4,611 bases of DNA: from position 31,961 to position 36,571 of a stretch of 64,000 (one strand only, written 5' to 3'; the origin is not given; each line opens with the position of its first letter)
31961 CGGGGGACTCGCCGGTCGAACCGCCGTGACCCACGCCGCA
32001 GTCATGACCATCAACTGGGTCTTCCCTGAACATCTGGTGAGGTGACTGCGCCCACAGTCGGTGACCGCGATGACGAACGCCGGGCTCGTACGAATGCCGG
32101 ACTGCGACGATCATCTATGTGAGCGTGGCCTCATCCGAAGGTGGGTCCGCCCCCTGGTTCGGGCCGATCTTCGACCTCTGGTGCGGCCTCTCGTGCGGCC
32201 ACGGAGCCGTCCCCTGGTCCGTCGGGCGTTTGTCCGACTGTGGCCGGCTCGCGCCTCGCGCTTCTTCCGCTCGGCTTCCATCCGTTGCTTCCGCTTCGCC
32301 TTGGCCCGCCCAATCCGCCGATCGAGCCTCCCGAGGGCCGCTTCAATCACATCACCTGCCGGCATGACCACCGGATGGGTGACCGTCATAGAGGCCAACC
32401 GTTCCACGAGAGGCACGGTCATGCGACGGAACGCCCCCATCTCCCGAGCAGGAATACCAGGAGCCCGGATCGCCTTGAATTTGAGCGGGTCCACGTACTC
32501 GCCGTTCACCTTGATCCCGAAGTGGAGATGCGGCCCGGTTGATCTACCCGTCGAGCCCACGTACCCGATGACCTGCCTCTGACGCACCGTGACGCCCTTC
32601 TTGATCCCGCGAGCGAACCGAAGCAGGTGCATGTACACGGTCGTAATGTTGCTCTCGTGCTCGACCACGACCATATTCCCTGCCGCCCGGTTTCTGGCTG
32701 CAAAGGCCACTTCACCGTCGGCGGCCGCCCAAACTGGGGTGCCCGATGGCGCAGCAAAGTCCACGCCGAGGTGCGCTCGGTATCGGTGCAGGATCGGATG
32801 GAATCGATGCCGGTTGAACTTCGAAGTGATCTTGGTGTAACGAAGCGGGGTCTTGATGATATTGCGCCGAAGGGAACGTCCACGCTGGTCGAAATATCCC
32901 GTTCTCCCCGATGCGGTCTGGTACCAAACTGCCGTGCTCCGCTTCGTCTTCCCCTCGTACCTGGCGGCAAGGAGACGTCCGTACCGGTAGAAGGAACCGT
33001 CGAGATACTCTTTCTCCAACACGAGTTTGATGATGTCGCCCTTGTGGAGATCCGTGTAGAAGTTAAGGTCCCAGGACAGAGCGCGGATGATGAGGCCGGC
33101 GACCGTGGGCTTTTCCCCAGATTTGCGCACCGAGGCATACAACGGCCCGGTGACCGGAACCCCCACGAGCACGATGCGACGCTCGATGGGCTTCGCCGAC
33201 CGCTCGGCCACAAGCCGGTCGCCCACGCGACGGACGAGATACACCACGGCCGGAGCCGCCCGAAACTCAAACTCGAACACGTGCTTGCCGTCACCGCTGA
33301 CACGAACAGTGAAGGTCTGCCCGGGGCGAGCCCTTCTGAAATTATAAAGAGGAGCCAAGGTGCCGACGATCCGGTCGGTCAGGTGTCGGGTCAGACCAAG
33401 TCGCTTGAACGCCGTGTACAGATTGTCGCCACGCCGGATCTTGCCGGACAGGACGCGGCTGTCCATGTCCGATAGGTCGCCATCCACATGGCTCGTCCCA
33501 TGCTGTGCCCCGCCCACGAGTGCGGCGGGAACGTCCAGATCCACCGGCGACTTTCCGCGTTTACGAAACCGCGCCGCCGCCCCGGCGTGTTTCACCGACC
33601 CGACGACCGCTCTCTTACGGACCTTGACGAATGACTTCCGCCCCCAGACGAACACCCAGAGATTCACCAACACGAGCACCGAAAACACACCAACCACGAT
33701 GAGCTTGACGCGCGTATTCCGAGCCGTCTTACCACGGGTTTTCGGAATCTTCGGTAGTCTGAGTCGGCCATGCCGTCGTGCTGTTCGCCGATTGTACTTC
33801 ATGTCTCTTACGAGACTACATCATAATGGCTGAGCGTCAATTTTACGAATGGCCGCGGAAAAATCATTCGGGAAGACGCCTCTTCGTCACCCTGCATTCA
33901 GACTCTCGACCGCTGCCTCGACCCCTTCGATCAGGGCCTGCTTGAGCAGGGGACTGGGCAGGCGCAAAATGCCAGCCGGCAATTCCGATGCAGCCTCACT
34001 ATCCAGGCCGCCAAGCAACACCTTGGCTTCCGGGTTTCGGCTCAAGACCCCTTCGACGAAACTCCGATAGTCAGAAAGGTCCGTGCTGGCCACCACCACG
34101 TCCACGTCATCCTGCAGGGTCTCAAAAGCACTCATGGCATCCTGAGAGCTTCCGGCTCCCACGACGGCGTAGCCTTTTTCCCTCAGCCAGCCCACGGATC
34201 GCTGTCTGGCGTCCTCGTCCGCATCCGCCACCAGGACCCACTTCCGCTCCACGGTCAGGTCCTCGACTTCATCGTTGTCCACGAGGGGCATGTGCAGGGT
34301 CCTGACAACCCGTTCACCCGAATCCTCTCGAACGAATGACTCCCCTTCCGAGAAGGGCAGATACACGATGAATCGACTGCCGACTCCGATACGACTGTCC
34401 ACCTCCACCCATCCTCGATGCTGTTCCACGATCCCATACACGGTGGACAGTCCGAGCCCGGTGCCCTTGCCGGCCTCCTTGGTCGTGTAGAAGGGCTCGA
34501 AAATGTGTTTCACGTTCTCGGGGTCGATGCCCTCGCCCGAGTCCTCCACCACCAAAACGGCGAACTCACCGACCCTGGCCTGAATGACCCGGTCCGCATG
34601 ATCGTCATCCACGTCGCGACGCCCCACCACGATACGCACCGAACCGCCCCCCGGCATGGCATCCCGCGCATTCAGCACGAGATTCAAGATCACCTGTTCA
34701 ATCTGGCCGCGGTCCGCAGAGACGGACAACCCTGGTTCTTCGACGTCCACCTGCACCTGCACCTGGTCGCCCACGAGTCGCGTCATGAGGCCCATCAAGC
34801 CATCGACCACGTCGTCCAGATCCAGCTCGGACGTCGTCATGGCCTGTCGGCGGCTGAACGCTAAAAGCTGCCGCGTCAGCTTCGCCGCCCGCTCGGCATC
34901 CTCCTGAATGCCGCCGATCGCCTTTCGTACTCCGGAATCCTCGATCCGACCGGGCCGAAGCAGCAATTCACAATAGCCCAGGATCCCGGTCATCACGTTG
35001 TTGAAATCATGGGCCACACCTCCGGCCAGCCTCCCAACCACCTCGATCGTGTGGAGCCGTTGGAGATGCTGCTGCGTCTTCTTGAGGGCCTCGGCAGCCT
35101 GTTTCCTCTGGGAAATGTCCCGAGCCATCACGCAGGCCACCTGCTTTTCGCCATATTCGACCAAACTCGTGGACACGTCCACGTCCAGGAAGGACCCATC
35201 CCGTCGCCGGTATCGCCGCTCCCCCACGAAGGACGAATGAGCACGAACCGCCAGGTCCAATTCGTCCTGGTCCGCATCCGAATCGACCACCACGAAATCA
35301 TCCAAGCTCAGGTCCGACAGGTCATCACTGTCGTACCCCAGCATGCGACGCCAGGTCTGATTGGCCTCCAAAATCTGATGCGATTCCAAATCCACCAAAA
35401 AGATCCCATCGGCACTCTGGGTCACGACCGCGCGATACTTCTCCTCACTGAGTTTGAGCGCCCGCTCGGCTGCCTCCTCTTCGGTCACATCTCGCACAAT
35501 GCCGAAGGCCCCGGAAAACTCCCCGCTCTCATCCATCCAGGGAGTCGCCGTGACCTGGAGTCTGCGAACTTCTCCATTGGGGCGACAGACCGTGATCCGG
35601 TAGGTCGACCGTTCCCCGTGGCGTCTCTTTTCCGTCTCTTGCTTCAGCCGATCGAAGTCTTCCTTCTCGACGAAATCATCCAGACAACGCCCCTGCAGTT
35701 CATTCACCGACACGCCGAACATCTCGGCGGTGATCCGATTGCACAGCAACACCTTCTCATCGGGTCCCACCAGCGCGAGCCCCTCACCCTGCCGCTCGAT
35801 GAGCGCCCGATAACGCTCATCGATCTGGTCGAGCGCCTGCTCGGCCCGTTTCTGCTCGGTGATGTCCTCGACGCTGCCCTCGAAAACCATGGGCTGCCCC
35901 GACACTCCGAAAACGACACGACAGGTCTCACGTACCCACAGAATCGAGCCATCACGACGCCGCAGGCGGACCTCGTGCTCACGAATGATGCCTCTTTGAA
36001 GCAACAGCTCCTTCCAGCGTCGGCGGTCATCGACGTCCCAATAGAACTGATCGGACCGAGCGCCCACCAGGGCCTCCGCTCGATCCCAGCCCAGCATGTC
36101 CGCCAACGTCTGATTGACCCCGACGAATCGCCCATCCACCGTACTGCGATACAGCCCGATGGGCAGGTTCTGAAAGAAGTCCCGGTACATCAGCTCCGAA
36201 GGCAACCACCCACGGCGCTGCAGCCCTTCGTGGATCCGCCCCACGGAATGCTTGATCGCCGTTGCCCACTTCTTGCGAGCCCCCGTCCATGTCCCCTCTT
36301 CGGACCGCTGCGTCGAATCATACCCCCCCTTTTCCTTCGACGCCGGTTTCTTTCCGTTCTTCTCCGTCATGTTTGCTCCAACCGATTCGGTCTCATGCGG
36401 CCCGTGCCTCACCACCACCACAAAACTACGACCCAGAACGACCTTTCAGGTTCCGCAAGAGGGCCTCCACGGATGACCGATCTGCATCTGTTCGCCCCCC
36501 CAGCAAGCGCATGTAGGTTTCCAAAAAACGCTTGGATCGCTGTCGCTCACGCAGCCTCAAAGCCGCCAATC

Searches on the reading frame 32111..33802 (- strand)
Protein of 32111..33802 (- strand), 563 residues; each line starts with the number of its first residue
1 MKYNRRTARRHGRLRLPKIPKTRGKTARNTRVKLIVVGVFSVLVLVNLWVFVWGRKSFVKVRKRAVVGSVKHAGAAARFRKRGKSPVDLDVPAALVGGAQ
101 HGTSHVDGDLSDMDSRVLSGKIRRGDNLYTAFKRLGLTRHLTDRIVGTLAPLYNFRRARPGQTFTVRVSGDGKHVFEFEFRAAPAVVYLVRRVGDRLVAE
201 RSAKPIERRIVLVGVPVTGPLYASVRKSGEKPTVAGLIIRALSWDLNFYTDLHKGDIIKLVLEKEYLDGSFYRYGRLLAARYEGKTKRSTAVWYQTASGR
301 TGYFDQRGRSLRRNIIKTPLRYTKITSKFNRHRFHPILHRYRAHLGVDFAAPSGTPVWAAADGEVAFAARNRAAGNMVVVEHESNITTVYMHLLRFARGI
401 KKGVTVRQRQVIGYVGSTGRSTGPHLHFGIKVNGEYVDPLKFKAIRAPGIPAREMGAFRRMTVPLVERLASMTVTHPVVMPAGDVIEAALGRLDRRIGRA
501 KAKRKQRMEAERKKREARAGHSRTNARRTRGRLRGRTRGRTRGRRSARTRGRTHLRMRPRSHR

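Call 10: search_protein_families(library=pfam, proteins=[window:32111-33802:-], max_evalue=0.001)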
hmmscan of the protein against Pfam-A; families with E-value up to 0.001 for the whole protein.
window:32111-33802:- (563 aa): 2 families
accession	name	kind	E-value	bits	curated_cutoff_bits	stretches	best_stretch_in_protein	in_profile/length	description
PF01551.29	Peptidase_M23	-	1.7e-32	111.9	28.7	1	343-439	2-96/96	Peptidase family M23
PF19425.4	Csd3_N2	-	7.2e-11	42.5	27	1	217-330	13-121/122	Csd3 second domain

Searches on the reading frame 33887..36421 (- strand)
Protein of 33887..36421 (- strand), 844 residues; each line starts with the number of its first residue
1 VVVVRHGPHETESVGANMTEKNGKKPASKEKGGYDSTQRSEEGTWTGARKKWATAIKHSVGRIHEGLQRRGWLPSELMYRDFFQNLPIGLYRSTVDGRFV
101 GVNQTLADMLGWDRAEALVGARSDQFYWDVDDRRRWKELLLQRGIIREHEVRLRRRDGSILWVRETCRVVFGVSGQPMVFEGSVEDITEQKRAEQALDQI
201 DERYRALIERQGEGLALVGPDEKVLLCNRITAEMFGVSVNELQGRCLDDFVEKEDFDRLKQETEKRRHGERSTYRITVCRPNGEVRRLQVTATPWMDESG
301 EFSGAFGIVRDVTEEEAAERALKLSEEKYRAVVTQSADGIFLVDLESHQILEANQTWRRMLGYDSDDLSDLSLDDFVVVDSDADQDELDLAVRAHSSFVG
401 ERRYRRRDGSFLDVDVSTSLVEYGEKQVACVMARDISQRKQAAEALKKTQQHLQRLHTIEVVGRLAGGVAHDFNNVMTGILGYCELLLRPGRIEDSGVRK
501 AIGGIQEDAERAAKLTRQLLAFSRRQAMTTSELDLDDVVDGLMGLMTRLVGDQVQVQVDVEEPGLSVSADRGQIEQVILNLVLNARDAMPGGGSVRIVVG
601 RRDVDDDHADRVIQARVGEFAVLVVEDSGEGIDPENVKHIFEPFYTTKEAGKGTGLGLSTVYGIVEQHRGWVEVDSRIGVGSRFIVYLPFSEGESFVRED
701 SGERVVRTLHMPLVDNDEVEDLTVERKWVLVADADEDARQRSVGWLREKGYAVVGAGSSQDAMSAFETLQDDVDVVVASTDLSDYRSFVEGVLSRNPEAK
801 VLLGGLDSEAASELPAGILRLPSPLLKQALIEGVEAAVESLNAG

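Call 10: search_protein_families(library=pfam, proteins=[window:33887-36421:-], max_evalue=0.001)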
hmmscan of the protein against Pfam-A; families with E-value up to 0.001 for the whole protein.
window:33887-36421:- (844 aa): 9 families
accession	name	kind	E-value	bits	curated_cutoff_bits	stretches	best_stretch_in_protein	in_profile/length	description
PF00989.32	PAS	-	1.9e-38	131.4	22.6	3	202-312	1-113/113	PAS fold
PF13426.13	PAS_9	-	2.8e-38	130.8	27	3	338-438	2-103/103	PAS domain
PF08448.16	PAS_4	-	3.7e-27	95.2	23.1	1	211-316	4-109/110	PAS fold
PF08447.18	PAS_3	-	4.8e-24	84.9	25.6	3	102-182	4-87/89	PAS fold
PF02518.31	HATPase_c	-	5.1e-24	85.3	26.4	1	570-691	2-110/111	Histidine kinase-, DNA gyrase B-, and HSP90-like ATPase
PF13188.13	PAS_8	-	3.7e-23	81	21.8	2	327-380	1-51/65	PAS domain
PF00512.31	HisKA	-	1.6e-10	41.3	26.9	1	463-526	3-64/66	His Kinase A (phospho-acceptor) domain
PF12860.13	PAS_7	-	0.00026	21.6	27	0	213-283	6-85/115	PAS fold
PF24820.1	Diguanyl_cycl_sensor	-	0.00036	20.9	28.1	0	208-259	2-53/109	Diguanylate cyclase-like sensor domain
